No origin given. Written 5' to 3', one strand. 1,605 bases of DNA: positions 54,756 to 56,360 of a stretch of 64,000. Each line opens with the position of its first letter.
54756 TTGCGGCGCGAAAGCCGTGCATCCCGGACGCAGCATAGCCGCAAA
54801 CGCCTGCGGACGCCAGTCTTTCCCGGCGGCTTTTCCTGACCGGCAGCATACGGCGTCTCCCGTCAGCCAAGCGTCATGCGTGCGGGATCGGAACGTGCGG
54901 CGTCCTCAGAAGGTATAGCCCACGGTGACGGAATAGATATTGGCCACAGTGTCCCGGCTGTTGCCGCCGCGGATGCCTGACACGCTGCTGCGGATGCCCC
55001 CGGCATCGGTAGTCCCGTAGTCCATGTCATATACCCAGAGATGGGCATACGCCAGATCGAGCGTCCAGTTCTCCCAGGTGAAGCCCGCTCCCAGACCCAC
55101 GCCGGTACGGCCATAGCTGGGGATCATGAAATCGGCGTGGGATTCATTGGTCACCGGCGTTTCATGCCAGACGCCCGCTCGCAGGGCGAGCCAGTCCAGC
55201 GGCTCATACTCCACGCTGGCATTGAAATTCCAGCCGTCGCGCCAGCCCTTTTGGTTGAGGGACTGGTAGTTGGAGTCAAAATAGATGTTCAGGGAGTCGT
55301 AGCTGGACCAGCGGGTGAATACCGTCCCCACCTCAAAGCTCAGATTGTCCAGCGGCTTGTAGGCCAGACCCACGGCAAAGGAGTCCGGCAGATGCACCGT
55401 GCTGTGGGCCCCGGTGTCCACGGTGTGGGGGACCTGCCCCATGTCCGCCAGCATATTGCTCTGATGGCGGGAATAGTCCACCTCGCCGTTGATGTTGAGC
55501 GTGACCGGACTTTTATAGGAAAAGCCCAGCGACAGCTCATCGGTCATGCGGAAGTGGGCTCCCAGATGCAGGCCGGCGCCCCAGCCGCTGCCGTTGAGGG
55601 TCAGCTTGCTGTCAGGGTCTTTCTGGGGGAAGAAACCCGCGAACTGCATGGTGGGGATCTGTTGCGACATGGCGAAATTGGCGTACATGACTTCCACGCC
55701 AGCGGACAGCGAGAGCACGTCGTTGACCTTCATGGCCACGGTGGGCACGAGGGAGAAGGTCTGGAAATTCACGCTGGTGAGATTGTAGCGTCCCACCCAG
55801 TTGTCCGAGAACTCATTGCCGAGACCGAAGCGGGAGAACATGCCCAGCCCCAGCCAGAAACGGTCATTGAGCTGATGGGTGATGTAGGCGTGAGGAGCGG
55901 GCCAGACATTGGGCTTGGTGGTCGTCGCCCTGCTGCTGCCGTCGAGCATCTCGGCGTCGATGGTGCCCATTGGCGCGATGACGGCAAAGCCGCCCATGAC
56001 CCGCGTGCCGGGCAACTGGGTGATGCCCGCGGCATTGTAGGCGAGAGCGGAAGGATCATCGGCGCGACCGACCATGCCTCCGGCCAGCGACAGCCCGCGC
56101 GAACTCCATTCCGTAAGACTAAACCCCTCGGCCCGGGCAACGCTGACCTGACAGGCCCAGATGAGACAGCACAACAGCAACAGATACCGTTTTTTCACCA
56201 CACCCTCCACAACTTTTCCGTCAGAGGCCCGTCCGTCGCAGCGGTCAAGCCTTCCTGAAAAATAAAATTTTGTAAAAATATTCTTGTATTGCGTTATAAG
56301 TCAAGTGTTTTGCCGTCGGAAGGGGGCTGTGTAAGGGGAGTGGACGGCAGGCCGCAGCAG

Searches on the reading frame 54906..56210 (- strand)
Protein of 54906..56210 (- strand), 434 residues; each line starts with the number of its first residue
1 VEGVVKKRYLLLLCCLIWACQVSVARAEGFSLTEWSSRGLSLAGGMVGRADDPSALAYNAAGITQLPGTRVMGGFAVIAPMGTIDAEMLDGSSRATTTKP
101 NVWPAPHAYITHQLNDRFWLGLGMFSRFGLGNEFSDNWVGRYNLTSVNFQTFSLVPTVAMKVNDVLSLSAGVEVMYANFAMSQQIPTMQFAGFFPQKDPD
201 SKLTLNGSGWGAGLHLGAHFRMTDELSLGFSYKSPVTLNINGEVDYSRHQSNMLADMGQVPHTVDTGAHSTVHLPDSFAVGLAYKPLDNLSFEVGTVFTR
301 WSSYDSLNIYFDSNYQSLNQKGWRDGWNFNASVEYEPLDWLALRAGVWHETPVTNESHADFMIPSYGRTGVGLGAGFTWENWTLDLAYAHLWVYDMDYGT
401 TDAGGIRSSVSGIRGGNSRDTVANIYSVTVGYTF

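Call 33: find_encoding_contigs(protein=window:54906-56210:-, flank=3000, max_places=10)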
Protein window:54906-56210:- (434 aa): no gene with exactly this product is on record in the collection.
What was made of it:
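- Tried and rejected: Gene between copies D and E. The exact protein of 54906-56210 is not on record (call 33).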
